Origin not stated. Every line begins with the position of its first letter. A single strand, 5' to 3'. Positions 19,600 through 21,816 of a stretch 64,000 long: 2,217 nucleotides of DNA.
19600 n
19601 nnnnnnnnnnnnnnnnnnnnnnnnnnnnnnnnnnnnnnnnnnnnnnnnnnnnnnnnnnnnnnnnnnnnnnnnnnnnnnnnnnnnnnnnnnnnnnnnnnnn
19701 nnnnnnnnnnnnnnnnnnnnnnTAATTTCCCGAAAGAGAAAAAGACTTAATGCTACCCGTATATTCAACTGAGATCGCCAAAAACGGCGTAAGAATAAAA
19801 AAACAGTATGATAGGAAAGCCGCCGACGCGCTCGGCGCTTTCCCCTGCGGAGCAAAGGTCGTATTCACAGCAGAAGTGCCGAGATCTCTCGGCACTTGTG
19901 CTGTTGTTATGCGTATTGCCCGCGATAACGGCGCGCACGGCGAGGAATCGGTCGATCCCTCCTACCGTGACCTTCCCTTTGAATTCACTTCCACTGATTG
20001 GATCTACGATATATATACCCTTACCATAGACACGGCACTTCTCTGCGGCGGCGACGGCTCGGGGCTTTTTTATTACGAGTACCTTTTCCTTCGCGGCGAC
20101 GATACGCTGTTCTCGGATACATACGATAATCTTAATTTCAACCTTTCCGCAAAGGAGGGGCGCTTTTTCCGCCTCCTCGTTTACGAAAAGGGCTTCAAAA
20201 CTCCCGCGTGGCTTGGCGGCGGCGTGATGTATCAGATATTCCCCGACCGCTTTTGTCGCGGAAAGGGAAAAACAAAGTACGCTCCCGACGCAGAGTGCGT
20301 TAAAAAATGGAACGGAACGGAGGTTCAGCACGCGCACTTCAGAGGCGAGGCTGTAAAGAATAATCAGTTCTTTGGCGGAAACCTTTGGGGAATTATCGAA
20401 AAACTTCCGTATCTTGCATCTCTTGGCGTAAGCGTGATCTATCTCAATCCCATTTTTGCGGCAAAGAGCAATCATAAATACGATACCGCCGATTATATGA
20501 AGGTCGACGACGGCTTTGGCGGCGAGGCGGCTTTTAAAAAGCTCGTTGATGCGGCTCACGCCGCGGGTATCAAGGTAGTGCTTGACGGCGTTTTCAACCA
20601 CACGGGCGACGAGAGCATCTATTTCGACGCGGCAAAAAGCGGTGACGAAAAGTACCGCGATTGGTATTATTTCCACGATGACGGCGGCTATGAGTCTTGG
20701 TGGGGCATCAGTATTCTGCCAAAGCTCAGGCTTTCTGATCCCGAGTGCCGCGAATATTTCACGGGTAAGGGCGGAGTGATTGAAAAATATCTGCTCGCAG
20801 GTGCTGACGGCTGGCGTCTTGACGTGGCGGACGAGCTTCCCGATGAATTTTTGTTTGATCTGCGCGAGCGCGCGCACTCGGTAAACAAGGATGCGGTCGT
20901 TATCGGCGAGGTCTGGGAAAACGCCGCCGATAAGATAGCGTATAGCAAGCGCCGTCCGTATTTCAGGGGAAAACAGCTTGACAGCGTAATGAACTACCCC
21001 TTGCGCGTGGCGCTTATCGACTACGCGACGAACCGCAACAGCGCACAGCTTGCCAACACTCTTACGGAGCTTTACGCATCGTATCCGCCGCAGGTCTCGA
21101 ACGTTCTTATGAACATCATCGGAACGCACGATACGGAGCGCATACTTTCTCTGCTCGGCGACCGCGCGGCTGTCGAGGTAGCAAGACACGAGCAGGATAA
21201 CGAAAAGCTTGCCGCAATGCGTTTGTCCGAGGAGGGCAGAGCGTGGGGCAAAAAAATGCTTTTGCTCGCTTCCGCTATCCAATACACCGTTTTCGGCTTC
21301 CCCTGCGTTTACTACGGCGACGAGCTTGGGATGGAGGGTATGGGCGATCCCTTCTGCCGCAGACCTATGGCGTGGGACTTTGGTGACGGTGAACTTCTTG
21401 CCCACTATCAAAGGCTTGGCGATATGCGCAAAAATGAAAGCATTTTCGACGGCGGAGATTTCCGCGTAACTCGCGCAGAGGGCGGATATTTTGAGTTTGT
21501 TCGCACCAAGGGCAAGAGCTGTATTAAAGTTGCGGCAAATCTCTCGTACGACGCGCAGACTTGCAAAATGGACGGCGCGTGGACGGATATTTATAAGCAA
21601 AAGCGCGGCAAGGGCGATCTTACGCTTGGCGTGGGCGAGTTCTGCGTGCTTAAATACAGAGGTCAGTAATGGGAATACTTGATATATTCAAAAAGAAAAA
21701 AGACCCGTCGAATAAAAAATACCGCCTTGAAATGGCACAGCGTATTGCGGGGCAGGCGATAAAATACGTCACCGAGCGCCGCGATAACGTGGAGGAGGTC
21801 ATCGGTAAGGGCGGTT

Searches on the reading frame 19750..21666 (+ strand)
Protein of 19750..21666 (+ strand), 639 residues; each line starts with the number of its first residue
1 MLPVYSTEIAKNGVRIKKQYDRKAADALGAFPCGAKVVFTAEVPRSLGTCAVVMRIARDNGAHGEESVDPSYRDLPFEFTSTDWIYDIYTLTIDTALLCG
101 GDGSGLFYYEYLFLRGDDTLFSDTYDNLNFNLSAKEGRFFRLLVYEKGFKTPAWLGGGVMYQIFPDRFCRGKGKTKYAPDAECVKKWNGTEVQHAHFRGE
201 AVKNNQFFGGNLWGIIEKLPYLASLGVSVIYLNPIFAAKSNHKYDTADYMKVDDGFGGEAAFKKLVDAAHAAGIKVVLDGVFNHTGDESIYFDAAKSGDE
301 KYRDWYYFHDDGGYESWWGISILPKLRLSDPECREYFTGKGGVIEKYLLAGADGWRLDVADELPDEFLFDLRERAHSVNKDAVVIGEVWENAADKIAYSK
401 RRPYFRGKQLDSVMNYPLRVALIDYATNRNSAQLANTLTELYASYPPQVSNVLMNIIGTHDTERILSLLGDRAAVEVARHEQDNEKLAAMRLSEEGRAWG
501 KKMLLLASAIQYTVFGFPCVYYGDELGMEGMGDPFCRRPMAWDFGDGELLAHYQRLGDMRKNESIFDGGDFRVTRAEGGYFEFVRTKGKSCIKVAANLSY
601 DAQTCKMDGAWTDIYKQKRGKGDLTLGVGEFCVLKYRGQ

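Call 87: search_protein_families(library=pfam, proteins=[window:19750-21666:+], max_evalue=0.00001)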
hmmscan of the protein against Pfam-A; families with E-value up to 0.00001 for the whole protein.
window:19750-21666:+ (639 aa): 1 family
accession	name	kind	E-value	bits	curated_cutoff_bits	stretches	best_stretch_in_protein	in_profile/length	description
PF00128.31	Alpha-amylase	-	1.9e-60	205.8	22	1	162-542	1-390/446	Alpha amylase, catalytic domain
